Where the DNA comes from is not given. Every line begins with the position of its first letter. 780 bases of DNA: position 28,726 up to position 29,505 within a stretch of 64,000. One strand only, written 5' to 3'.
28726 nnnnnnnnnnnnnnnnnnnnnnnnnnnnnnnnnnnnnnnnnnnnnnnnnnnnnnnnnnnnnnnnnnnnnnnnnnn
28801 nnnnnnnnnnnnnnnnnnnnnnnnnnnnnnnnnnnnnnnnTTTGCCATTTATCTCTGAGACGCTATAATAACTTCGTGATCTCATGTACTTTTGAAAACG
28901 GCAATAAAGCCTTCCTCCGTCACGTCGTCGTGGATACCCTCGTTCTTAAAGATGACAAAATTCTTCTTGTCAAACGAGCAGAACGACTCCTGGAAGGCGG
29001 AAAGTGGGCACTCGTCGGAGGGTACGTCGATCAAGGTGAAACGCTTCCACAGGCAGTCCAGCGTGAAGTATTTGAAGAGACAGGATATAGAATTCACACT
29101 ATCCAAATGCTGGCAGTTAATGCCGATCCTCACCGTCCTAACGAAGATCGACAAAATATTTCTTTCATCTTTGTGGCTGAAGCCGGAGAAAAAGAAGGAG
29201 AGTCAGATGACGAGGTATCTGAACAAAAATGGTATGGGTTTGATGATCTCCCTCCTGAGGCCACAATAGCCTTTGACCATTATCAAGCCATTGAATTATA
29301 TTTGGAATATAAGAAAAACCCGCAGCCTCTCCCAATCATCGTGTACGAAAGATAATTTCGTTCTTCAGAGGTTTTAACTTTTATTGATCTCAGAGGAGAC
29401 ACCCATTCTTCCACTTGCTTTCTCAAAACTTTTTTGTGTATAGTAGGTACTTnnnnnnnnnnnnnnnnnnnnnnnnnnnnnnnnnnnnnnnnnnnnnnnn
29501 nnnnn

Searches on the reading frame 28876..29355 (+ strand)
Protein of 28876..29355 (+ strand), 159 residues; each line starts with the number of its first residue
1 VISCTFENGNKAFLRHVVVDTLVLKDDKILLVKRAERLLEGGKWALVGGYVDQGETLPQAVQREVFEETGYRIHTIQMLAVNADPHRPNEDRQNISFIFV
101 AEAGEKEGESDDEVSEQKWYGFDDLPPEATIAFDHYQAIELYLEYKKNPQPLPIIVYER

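Call 42: search_protein_families(library=pfam, proteins=[window:28876-29355:+], max_evalue=0.001)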
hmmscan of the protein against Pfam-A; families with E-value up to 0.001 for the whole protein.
window:28876-29355:+ (159 aa): 2 families
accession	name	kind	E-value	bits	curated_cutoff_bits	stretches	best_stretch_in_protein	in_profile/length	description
PF00293.34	NUDIX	-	3.7e-23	82.4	21.1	1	15-140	2-132/134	NUDIX domain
PF14815.12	NUDIX_4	-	3.8e-06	27.1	35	1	23-126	5-99/113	NUDIX domain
